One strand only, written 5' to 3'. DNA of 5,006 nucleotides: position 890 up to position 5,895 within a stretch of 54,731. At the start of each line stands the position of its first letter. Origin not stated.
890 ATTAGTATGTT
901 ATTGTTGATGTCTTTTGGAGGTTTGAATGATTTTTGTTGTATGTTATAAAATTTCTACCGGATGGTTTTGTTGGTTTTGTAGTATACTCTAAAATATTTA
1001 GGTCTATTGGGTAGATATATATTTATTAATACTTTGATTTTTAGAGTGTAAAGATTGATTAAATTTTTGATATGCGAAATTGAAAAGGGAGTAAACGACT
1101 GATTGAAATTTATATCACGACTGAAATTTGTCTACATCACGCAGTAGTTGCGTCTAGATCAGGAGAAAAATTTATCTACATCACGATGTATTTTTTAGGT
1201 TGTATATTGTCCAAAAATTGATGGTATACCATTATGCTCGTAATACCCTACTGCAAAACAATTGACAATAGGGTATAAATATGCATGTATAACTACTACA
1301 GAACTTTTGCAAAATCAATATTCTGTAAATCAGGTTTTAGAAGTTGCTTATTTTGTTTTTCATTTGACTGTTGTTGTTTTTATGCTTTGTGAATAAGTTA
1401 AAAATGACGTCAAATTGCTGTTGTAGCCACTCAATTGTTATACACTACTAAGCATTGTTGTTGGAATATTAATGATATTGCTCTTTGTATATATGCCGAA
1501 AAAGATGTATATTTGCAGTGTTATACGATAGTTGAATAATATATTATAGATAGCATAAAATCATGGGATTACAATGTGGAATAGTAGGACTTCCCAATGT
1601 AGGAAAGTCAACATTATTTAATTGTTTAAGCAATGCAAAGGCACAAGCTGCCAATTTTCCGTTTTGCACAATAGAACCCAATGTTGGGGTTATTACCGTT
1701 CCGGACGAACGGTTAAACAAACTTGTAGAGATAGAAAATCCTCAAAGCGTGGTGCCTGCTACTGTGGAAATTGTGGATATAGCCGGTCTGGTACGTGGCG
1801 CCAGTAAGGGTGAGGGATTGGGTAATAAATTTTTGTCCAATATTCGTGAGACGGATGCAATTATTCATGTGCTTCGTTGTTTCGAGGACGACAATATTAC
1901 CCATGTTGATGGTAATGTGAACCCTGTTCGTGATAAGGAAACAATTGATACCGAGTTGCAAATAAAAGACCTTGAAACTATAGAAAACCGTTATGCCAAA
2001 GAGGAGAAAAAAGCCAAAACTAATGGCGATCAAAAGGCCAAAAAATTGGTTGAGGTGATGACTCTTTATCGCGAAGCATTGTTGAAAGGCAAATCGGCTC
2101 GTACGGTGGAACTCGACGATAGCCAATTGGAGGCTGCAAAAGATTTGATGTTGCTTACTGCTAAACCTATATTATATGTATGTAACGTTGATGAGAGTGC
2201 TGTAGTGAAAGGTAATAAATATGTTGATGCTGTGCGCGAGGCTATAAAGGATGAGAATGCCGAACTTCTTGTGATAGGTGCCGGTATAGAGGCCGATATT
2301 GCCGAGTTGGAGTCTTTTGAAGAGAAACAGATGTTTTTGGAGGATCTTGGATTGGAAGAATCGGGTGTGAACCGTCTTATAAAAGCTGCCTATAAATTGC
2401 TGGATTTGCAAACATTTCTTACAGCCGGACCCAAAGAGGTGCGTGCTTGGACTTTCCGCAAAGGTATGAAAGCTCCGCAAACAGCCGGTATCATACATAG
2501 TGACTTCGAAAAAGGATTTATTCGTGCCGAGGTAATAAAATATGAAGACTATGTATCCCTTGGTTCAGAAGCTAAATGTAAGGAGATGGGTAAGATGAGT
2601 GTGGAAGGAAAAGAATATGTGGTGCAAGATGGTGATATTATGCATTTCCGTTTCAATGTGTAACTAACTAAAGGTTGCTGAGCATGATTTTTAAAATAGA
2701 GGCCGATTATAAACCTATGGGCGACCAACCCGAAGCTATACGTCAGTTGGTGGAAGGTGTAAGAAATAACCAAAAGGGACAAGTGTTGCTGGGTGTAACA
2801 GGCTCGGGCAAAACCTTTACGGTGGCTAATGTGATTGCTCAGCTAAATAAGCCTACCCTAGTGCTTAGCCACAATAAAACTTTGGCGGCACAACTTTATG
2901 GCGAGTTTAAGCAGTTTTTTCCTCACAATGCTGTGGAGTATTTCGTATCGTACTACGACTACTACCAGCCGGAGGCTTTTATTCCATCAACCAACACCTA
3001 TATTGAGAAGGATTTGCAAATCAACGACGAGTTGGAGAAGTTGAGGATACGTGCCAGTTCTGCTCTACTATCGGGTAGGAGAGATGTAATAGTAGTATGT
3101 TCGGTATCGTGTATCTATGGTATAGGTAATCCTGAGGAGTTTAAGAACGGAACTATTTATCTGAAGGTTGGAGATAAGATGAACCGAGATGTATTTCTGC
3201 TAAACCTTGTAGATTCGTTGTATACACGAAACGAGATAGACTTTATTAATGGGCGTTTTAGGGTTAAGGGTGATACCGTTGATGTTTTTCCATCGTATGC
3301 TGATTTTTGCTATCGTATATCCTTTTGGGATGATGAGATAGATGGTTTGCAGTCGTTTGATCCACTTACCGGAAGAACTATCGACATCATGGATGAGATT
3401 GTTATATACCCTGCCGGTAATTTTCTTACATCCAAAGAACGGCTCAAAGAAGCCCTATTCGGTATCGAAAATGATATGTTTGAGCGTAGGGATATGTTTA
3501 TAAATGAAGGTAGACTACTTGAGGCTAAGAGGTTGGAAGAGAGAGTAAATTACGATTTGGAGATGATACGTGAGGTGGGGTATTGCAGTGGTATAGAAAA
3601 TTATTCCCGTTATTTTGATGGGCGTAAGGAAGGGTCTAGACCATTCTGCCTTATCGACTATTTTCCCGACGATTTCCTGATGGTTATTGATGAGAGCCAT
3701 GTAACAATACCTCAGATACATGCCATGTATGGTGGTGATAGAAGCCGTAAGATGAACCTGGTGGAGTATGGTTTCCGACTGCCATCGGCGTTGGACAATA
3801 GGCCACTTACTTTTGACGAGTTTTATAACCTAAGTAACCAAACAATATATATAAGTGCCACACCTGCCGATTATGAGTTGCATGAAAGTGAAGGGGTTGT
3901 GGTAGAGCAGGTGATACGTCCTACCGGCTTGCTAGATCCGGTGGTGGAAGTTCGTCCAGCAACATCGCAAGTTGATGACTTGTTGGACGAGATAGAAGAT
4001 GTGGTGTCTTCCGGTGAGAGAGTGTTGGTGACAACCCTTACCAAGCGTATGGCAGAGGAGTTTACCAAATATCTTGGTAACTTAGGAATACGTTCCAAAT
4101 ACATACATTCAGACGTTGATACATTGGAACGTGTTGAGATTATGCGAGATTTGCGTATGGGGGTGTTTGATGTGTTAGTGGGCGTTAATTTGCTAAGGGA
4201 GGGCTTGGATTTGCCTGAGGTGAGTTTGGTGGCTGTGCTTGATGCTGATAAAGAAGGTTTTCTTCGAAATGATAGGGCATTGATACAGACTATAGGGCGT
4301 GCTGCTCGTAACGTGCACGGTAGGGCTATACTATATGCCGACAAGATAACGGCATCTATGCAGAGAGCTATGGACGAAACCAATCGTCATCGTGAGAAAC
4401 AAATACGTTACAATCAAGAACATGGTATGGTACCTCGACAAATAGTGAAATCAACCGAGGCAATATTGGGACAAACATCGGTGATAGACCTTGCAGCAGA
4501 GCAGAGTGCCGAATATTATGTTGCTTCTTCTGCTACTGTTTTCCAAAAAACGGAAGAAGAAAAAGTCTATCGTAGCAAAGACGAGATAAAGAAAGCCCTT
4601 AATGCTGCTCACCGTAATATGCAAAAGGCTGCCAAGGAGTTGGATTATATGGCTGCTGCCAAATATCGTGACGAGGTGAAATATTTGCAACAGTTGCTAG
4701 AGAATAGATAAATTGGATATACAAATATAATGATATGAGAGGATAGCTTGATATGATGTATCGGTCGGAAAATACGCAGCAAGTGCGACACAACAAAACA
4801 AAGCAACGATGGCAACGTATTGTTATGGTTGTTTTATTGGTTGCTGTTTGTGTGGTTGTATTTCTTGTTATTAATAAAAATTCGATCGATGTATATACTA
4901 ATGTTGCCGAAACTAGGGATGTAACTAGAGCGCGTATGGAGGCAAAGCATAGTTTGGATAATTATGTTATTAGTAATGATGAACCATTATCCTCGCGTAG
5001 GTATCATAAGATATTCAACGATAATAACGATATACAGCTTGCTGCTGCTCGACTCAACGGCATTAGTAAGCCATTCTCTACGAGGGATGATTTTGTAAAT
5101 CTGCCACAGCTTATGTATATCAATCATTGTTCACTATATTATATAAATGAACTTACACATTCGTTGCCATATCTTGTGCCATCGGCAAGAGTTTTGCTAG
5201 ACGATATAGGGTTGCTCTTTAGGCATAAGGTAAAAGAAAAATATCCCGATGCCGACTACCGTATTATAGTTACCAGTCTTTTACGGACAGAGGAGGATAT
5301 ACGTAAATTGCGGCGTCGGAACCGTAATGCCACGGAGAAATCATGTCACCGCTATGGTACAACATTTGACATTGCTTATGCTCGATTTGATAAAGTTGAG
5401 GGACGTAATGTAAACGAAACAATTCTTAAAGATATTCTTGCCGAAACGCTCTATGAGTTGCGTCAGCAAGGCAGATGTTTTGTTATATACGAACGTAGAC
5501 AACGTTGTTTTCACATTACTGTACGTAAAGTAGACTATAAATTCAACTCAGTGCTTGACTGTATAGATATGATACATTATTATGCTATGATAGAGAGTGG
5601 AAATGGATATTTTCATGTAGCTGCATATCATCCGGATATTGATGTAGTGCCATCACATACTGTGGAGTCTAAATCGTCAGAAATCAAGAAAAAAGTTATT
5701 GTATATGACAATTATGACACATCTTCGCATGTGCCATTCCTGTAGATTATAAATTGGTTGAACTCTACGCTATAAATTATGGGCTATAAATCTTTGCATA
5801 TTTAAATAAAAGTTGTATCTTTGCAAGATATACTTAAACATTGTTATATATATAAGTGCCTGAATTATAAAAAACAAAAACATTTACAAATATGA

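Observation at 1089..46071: Dispersed family of helically phased 21-23 bp 'brick' arrays with short palindromic cores, shared between at least seven intergenic gaps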

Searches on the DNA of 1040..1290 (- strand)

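Call 76: search_dna_similar(query=window:1040-1290:-, collection=plasmids, mode=distant, max_evalue=0.01, max_rows=10)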
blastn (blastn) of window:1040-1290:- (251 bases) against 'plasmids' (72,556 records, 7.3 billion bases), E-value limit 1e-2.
No match.

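Call 77: search_dna_similar(query=window:1040-1290:-, collection=phages, mode=distant, max_evalue=0.01, max_rows=10)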
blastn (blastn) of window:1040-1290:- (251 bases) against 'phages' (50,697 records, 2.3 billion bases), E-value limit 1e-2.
No match.
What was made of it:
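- On Plasmid/phage iterons or transposon ends: There is no match in plasmids or phages (calls 76, 77).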

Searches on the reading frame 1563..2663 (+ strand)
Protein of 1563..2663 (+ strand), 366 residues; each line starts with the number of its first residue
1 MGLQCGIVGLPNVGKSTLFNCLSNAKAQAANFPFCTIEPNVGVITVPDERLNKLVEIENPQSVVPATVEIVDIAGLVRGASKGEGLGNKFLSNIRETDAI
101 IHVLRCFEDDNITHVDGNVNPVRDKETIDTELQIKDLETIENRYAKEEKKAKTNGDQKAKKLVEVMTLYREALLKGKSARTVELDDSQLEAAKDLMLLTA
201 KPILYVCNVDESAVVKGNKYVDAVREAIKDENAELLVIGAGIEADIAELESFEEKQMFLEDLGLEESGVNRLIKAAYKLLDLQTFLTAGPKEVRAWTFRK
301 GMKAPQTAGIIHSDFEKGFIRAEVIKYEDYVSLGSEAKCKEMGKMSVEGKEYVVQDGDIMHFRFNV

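Call 19: search_protein_families(library=pfam, proteins=[window:1563-2663:+])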
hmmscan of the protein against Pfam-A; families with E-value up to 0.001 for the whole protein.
window:1563-2663:+ (366 aa): 3 families
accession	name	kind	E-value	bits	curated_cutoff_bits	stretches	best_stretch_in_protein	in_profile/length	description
PF06071.19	YchF-GTPase_C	-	1.2e-40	138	27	1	282-365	1-84/84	Protein of unknown function (DUF933)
PF01926.29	MMR_HSR1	-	2.2e-23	82.9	21.9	1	5-124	2-101/113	50S ribosome-binding GTPase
PF02421.24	FeoB_N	-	6.7e-09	35.9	27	1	5-50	3-48/156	Ferrous iron transport protein B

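Call 52: find_homologous_proteins(query=window:1563-2663:+, max_evalue=1e-100)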
Query window:1563-2663:+ (366 aa): 8000 proteins with E <= 1e-100 among 8000 candidates; the best 120 are listed.
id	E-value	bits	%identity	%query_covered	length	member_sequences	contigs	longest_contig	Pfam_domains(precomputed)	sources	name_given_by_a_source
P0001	2.4e-236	801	100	100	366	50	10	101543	PF01926.30,PF02421.25,PF06071.20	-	-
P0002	3.5e-229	778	96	100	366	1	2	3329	PF01926.30,PF02421.25,PF06071.20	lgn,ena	-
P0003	3.6e-229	778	96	100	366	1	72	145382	PF01926.30,PF02421.25,PF06071.20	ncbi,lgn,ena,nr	ncbi:MAG: redox-regulated ATPase YchF [Bacteroidales bacterium]|nr:redox-regulated ATPase YchF [Bact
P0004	6.5e-229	777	96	100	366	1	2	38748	PF01926.30,PF02421.25,PF06071.20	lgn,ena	-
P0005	1.1e-228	776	96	100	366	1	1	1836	PF01926.30,PF02421.25,PF06071.20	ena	-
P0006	1.7e-228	775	96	100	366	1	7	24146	PF01926.30,PF02421.25,PF06071.20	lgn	-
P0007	2.5e-228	775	96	100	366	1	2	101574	PF01926.30,PF02421.25,PF06071.20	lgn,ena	-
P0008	2.5e-228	775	96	100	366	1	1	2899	PF01926.30,PF02421.25,PF06071.20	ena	-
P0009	9.9e-228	773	96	100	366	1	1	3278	PF01926.30,PF02421.25,PF06071.20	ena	-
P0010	1.4e-227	772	96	100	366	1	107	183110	PF01926.30,PF02421.25,PF06071.20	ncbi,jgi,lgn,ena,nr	ncbi:MAG: redox-regulated ATPase YchF [Bacteroidales bacterium]|nr:redox-regulated ATPase YchF [Bact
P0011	3.6e-227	771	95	100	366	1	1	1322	PF01926.30,PF02421.25,PF06071.20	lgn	-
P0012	3.6e-227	771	95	100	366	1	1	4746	PF01926.30,PF02421.25,PF06071.20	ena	-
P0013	4.9e-227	771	95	100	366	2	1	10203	PF01926.30,PF02421.25,PF06071.20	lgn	-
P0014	6.9e-227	770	95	100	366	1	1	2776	PF01926.30,PF02421.25,PF06071.20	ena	-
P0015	1.3e-219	746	-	-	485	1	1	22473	PF01926.30,PF02421.25,PF06071.20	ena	-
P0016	6.1e-219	744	91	100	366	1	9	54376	PF01926.30,PF02421.25,PF06071.20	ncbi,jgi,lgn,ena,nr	ncbi:MAG: redox-regulated ATPase YchF [Bacteroidales bacterium]|nr:redox-regulated ATPase YchF [Bact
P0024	1.8e-217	739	90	100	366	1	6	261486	PF01926.30,PF02421.25,PF06071.20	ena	-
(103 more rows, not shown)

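Call 53: find_encoding_contigs(protein=P0003, flank=10000, max_places=2)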
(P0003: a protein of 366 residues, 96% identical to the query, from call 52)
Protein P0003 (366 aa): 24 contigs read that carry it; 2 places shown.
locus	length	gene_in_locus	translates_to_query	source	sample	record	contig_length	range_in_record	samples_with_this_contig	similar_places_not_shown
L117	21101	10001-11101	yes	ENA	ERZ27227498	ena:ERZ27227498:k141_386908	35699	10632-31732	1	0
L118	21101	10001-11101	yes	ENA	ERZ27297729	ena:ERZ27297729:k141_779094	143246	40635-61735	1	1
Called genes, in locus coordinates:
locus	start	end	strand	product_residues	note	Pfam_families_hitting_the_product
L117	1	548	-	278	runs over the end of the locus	PF11551:Omp28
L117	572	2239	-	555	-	PF19494:DUF6029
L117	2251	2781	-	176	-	PF08534:Redoxin, PF00578:AhpC-TSA, PF00085:Thioredoxin (faint), PF13098:Thioredoxin_2, PF13905:Thioredoxin_8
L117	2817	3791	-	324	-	PF00348:polyprenyl_synt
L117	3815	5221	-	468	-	PF13537:GATase_7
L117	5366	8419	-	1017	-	PF00801:PKD (faint), PF18911:PKD_4 (weak), PF01483:P_proprotein (faint), PF13585:CHU_C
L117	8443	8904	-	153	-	-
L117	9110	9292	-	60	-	-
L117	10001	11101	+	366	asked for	PF01926:MMR_HSR1, PF02421:FeoB_N, PF06071:YchF-GTPase_C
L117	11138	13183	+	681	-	PF04851:ResIII, PF17757:UvrB_inter, PF27431:UvrB_3rd, PF00271:Helicase_C, PF12344:UvrB, PF02151:UVR (weak)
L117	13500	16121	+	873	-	PF02861:Clp_N, PF00004:AAA, PF17871:AAA_lid_9, PF00158:Sigma54_activat, PF00004:AAA, PF07724:AAA_2, PF07728:AAA_5, PF10431:ClpB_D2-small, +8 more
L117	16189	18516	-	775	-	PF17900:Peptidase_M1_N, PF01433:Peptidase_M1, PF18962:Por_Secre_tail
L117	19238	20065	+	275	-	-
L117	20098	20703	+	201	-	PF07603:Lcl_C (weak)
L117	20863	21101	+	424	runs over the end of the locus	PF00801:PKD, PF18911:PKD_4, PF18962:Por_Secre_tail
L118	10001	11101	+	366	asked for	PF01926:MMR_HSR1, PF02421:FeoB_N, PF06071:YchF-GTPase_C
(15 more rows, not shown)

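Call 54: find_encoding_contigs(protein=P0010, flank=10000, max_places=2)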
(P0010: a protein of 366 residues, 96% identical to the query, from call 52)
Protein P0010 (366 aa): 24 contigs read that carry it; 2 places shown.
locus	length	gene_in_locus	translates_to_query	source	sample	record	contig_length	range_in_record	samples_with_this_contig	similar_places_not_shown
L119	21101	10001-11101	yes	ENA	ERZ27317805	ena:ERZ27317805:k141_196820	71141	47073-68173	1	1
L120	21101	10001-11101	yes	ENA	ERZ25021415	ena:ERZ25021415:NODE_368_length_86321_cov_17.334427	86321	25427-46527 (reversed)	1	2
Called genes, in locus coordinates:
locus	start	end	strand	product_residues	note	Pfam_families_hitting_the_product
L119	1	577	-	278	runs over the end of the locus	PF11551:Omp28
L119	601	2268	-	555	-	PF19494:DUF6029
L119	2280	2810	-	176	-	PF08534:Redoxin, PF00578:AhpC-TSA, PF00085:Thioredoxin (faint), PF13098:Thioredoxin_2, PF13905:Thioredoxin_8, PF13911:AhpC-TSA_2 (faint)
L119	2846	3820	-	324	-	PF00348:polyprenyl_synt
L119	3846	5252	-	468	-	PF13537:GATase_7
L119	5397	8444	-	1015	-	PF00431:CUB (faint), PF18911:PKD_4 (faint), PF01483:P_proprotein (faint), PF13585:CHU_C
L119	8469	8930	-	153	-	-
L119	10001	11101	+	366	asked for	PF01926:MMR_HSR1, PF02421:FeoB_N, PF06071:YchF-GTPase_C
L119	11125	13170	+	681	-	PF00270:DEAD (faint), PF04851:ResIII, PF17757:UvrB_inter, PF27431:UvrB_3rd, PF00271:Helicase_C, PF12344:UvrB, PF02151:UVR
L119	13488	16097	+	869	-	PF02861:Clp_N, PF00004:AAA, PF17871:AAA_lid_9, PF00158:Sigma54_activat, PF00004:AAA, PF07724:AAA_2, PF07728:AAA_5, PF10431:ClpB_D2-small, +7 more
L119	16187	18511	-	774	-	PF17900:Peptidase_M1_N, PF01433:Peptidase_M1, PF18962:Por_Secre_tail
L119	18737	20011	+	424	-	PF00801:PKD, PF18911:PKD_4, PF18962:Por_Secre_tail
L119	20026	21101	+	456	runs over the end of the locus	PF18073:Zn_ribbon_LapB, PF13481:AAA_25, PF23442:DUF7125 (weak), PF03796:DnaB_C (weak), PF06745:ATPase, PF00004:AAA (weak), PF13401:AAA_22 (weak), PF13541:ChlI, +1 more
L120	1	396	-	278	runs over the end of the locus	PF11551:Omp28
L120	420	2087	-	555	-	PF19494:DUF6029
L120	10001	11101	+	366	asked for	PF01926:MMR_HSR1, PF02421:FeoB_N, PF06071:YchF-GTPase_C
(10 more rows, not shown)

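Call 55: find_encoding_contigs(protein=P0016, flank=10000, max_places=2)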
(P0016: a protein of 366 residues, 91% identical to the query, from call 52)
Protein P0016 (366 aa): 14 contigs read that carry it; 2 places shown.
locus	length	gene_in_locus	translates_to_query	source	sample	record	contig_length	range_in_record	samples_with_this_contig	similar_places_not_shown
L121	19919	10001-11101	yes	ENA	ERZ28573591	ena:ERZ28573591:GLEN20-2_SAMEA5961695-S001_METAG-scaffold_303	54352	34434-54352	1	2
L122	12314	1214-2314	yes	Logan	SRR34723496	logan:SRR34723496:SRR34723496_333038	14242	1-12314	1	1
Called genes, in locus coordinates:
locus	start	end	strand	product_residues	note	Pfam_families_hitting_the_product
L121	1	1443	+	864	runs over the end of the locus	PF02861:Clp_N, PF13191:AAA_16 (weak), PF23569:NBD_SMAX1 (weak), PF00004:AAA, PF17871:AAA_lid_9, PF07724:AAA_2, PF07728:AAA_5, PF10431:ClpB_D2-small, +8 more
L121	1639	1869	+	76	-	-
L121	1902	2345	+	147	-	-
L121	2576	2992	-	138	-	PF02556:SecB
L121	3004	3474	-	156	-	-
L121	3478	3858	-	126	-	-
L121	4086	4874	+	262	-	-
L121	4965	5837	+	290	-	PF00795:CN_hydrolase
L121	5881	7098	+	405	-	PF00155:Aminotran_1_2, PF00266:Aminotran_5, PF01212:Beta_elim_lyase (weak)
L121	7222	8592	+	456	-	PF01225:Mur_ligase, PF08245:Mur_ligase_M, PF02875:Mur_ligase_C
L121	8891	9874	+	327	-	PF01551:Peptidase_M23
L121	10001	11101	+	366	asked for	PF01926:MMR_HSR1, PF02421:FeoB_N, PF06071:YchF-GTPase_C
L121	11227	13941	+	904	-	PF07719:TPR_2 (faint), PF13424:TPR_12 (faint), PF14559:TPR_19 (faint), PF13428:TPR_14 (faint)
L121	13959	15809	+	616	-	PF13522:GATase_6, PF13537:GATase_7, PF01380:SIS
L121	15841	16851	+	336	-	-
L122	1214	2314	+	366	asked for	PF01926:MMR_HSR1, PF02421:FeoB_N, PF06071:YchF-GTPase_C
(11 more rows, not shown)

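Call 56: find_encoding_contigs(protein=P0024, flank=10000, max_places=2)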
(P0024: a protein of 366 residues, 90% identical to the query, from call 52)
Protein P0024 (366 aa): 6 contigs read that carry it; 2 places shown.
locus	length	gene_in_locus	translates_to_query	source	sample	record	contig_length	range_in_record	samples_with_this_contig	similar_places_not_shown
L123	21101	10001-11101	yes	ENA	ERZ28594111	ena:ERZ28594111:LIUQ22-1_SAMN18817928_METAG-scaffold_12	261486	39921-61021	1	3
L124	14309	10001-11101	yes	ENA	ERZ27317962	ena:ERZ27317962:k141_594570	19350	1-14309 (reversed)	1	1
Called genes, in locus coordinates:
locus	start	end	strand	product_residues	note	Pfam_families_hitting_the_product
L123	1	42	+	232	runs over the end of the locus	PF07603:Lcl_C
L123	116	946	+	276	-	-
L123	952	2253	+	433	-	PF07603:Lcl_C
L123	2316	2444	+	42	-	-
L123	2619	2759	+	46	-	-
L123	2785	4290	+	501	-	-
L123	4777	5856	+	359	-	PF17761:DUF1016_N, PF06250:YhcG_C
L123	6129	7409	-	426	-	PF00464:SHMT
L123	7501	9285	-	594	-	PF04851:ResIII, PF00270:DEAD, PF00271:Helicase_C, PF28538:Helicase_helical, PF03880:DbpA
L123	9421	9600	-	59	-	-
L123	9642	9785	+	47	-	-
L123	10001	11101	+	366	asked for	PF01926:MMR_HSR1, PF02421:FeoB_N, PF06071:YchF-GTPase_C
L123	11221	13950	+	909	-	PF07719:TPR_2 (faint), PF13174:TPR_6 (faint), PF12895:ANAPC3 (faint), PF14559:TPR_19 (faint), PF13181:TPR_8 (faint), PF13424:TPR_12 (faint), PF13428:TPR_14 (faint)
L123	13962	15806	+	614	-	PF13230:GATase_4 (faint), PF13522:GATase_6, PF13537:GATase_7, PF01380:SIS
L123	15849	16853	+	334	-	-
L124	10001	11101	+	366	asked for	PF01926:MMR_HSR1, PF02421:FeoB_N, PF06071:YchF-GTPase_C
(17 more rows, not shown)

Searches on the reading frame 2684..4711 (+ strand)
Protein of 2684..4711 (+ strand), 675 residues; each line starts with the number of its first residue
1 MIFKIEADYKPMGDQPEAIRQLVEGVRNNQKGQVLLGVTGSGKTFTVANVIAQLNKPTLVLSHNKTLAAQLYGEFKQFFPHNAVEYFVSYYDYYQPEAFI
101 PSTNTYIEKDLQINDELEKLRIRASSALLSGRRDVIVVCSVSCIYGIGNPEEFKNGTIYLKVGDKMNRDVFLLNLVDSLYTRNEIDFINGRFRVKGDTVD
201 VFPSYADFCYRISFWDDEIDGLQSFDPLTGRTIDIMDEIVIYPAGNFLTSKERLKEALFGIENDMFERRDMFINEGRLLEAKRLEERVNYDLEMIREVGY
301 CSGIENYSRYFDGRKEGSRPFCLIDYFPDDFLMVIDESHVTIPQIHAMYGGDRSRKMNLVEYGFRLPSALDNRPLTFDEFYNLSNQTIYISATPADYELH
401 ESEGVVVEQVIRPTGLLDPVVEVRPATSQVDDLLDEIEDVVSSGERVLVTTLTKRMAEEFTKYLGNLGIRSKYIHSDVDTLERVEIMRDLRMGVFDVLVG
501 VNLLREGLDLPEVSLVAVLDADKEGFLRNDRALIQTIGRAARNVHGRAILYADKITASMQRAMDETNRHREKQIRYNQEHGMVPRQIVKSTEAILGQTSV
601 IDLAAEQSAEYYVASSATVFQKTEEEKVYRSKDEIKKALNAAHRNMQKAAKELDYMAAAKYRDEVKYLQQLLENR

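Call 49: search_protein_families(library=pfam, proteins=[window:2684-4711:+])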
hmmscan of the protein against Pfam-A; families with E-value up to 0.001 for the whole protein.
window:2684-4711:+ (675 aa): 6 families
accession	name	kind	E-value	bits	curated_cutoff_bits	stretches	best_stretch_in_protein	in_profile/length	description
PF17757.6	UvrB_inter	-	1.6e-30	105.5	22.9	1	158-247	1-91/91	UvrB interaction domain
PF12344.14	UvrB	-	4.8e-20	71.6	27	1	550-590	1-41/43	Ultra-violet resistance protein B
PF00271.37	Helicase_C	-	1.2e-19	71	23.5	1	433-543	6-109/110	Helicase conserved C-terminal domain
PF04851.21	ResIII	-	6.7e-13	49.3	22.5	1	11-84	4-82/164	Type III restriction enzyme, res subunit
PF00270.35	DEAD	-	2.9e-06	27.6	26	1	15-83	4-73/167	DEAD/DEAH box helicase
PF02151.25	UVR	-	4.3e-05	23.6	21.5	1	639-670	4-35/36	UvrB/uvrC motif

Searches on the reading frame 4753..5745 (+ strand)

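Call 49: search_protein_families(library=pfam, proteins=[window:4753-5745:+])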
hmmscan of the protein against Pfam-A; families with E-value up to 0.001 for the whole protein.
window:4753-5745:+ (330 aa): 1 family
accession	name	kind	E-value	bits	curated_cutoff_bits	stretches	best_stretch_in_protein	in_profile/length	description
PF18979.5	DUF5715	-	2.1e-58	197.2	26.8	1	90-258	1-171/171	Family of unknown function (DUF5715)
